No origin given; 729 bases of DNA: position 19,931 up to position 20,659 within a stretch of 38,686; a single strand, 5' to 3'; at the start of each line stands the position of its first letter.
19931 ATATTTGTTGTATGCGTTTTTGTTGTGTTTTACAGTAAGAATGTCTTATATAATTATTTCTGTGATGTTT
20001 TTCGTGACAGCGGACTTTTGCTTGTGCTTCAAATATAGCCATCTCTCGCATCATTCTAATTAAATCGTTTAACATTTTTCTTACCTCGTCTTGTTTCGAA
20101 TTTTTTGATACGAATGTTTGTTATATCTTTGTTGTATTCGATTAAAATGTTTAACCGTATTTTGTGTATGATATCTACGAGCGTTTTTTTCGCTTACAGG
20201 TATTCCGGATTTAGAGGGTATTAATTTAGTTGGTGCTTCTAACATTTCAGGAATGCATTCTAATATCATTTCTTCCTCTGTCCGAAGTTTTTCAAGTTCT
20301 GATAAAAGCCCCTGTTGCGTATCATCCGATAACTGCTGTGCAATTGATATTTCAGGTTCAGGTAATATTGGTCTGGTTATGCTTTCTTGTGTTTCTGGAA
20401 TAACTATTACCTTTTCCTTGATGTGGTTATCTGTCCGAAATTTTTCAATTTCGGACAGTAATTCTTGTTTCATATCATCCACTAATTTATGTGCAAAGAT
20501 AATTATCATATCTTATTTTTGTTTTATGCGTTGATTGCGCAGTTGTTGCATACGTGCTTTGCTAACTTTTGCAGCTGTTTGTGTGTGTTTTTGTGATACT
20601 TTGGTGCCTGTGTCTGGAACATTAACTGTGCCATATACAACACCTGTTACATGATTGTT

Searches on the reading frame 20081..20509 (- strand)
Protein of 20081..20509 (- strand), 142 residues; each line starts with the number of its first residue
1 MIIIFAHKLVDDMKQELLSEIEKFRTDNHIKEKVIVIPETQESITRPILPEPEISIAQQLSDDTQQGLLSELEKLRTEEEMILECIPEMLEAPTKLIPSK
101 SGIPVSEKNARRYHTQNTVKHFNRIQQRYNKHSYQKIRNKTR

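Call 15: search_protein_families(library=pfam, proteins=[window:20081-20509:-], max_evalue=1)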
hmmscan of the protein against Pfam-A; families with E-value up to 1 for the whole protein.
window:20081-20509:- (142 aa): 0 families

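Call 46: search_protein_families(library=padloc, proteins=[window:20081-20509:-], max_evalue=1)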
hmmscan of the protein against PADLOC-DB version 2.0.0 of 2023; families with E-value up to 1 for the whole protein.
window:20081-20509:- (142 aa): 1 family
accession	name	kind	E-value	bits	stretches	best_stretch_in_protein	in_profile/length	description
PDLC03498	REase_II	-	0.0074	14.1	1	96-131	68-102/182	Type II restriction enzyme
